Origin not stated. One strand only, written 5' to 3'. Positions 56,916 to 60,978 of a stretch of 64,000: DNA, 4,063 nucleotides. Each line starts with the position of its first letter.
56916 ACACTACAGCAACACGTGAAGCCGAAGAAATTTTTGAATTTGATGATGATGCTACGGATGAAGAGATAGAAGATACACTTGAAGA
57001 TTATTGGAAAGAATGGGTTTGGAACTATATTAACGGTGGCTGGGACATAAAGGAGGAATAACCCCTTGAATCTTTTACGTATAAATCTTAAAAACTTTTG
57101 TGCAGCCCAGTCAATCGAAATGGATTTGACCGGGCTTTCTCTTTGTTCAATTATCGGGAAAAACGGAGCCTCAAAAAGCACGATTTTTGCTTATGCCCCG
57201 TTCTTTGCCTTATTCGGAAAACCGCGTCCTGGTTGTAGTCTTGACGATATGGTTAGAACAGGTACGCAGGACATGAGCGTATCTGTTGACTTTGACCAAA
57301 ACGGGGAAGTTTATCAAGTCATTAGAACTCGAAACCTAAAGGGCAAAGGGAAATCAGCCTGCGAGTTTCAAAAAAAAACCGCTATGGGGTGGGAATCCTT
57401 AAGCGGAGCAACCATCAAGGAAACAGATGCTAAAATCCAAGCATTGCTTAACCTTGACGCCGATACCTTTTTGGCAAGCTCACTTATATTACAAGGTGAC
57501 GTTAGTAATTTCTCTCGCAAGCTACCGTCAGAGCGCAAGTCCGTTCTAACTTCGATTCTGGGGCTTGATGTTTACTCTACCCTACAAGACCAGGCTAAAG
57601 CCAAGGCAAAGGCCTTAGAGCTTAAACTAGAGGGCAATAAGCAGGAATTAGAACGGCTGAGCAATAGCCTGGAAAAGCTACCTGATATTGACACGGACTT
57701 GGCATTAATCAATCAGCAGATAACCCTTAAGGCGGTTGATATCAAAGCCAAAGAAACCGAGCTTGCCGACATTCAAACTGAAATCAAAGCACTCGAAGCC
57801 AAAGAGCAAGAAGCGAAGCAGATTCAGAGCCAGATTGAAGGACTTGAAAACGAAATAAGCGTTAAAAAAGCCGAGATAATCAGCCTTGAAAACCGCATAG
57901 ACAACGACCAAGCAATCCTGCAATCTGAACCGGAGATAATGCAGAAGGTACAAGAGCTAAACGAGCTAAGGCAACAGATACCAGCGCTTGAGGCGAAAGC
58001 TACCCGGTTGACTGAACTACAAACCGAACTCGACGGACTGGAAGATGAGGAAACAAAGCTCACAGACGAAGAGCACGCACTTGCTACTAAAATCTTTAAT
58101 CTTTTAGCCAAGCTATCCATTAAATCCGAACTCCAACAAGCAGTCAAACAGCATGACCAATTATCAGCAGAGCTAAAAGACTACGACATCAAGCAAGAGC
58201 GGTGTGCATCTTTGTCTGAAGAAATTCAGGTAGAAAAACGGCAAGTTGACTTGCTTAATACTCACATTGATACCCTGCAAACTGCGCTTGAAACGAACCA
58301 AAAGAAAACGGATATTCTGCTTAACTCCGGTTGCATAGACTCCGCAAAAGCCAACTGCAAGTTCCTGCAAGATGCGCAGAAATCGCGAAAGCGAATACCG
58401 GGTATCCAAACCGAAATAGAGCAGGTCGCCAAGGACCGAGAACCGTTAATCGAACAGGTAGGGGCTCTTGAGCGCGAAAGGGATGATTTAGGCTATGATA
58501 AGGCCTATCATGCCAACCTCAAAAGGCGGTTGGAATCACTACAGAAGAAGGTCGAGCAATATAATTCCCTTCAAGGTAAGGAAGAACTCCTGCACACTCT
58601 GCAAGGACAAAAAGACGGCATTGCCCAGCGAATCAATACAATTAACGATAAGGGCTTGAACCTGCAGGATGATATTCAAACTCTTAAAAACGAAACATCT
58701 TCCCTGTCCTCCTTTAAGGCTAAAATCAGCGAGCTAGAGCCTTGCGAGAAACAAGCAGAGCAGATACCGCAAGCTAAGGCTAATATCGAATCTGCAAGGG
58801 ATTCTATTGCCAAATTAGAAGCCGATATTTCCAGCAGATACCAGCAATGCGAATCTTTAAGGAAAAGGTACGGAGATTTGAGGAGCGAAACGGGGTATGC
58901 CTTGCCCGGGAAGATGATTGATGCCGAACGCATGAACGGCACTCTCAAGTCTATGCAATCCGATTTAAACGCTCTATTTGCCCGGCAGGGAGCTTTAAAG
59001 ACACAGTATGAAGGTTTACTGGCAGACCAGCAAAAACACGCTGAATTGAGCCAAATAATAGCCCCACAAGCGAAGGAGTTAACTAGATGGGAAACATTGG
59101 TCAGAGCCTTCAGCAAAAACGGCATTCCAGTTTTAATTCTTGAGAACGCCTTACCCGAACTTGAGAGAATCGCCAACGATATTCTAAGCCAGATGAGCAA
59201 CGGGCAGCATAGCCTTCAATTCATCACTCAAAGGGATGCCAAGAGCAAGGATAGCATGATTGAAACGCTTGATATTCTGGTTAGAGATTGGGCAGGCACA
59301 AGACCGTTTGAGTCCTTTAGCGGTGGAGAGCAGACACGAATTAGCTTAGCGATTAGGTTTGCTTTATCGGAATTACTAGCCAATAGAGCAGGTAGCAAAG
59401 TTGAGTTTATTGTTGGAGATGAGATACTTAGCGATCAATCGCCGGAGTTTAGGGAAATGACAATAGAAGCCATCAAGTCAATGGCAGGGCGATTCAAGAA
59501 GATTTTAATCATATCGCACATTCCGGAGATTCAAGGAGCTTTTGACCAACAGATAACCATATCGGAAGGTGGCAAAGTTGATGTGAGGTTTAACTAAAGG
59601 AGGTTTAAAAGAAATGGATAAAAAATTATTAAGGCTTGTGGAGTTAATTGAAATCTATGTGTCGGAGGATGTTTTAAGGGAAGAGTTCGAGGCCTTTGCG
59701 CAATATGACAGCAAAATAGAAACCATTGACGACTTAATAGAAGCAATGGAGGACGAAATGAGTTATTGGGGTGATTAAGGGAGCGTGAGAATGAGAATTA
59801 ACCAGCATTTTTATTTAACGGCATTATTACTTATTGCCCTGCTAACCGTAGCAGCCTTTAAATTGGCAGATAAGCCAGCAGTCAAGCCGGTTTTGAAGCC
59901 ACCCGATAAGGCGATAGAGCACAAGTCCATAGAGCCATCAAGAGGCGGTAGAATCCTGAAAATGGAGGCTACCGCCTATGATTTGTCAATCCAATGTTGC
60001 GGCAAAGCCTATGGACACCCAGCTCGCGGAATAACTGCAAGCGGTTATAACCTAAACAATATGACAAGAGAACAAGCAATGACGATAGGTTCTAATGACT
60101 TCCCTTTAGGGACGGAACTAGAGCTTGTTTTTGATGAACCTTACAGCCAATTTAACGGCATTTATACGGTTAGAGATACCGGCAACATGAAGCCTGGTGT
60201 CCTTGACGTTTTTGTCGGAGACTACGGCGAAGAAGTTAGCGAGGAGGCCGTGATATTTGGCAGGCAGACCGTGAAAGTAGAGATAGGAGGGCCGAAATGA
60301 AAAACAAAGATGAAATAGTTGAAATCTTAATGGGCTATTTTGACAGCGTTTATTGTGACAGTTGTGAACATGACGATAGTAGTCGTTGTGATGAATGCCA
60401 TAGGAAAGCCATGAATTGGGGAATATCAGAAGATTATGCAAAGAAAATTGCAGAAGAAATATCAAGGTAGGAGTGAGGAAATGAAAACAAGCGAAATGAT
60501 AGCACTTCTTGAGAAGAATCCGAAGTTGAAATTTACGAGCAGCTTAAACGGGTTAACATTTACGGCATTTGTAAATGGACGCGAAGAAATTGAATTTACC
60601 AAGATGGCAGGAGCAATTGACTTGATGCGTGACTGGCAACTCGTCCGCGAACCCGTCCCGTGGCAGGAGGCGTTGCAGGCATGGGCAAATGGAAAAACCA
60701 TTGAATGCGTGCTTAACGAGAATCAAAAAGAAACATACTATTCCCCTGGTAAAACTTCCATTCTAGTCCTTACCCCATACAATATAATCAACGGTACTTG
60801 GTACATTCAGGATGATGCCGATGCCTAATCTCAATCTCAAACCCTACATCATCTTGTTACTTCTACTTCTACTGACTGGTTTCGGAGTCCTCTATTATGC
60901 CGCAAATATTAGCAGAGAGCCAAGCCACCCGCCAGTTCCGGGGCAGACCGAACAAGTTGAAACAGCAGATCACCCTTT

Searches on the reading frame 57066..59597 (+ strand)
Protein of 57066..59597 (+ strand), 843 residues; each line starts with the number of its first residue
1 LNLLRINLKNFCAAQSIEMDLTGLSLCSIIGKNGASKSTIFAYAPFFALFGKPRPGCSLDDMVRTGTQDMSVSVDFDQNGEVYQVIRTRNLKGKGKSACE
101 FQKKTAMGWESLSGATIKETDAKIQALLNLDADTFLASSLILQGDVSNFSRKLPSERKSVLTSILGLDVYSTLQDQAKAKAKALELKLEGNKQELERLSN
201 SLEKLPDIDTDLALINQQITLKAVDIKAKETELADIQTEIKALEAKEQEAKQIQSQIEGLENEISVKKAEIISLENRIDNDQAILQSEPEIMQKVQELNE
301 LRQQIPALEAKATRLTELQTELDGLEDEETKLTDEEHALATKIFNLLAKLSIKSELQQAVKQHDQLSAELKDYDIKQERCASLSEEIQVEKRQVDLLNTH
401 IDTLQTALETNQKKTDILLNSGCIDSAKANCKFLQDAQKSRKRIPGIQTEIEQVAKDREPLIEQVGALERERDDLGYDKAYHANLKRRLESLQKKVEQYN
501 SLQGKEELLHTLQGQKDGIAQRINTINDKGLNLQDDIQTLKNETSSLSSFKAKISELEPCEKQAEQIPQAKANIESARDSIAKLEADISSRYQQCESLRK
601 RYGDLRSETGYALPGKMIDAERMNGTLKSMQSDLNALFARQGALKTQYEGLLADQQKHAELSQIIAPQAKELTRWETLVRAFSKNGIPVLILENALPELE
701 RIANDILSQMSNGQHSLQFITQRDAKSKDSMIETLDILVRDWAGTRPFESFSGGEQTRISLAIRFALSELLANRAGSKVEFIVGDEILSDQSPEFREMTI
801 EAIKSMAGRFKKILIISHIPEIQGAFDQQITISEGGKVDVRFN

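Call 22: search_protein_families(library=phrogs, proteins=[window:57066-59597:+], max_evalue=0.001)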
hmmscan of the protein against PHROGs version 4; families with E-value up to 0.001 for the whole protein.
window:57066-59597:+ (843 aa): 4 families
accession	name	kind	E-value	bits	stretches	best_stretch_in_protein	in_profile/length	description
phrog_77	-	DNA, RNA and nucleotide metabolism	8.6e-83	280.4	2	1-563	296-771/967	SbcC-like subunit of palindrome specific endonuclease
phrog_19980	-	unknown function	3.8e-23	82.8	2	1-498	1-523/1068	-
phrog_21388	-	DNA, RNA and nucleotide metabolism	1.4e-08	35.8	1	2-104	3-114/126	exonuclease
phrog_1499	-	unknown function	5.8e-06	26.8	1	1-403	3-317/427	-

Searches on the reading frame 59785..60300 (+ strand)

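Call 22: search_protein_families(library=phrogs, proteins=[window:59785-60300:+], max_evalue=0.001)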
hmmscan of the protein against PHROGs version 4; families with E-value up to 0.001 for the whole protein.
window:59785-60300:+ (171 aa): 5 families
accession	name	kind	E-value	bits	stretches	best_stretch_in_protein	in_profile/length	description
phrog_6631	-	unknown function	2.1e-12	48.1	1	42-167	134-249/251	-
phrog_2307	-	other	2.8e-09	38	1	38-167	94-210/212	L-alanyl-D-glutamate peptidase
phrog_33758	-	unknown function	1.6e-05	25.7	1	83-145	94-154/173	-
phrog_22529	-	unknown function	3.9e-05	24.3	1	37-166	31-144/148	-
phrog_20590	-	other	4.4e-05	24.1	1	46-167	137-242/242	peptidase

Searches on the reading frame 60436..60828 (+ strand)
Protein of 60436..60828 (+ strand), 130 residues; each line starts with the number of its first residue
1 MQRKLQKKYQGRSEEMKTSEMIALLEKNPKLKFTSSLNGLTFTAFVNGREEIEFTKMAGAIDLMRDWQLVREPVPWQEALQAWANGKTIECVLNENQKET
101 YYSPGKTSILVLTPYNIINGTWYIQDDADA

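Call 22: search_protein_families(library=phrogs, proteins=[window:60436-60828:+], max_evalue=0.001)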
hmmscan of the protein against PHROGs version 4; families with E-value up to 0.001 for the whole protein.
window:60436-60828:+ (130 aa): 1 family
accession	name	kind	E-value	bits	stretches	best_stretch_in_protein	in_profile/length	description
phrog_22255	-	unknown function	0.00041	21.2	1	72-125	16-66/69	-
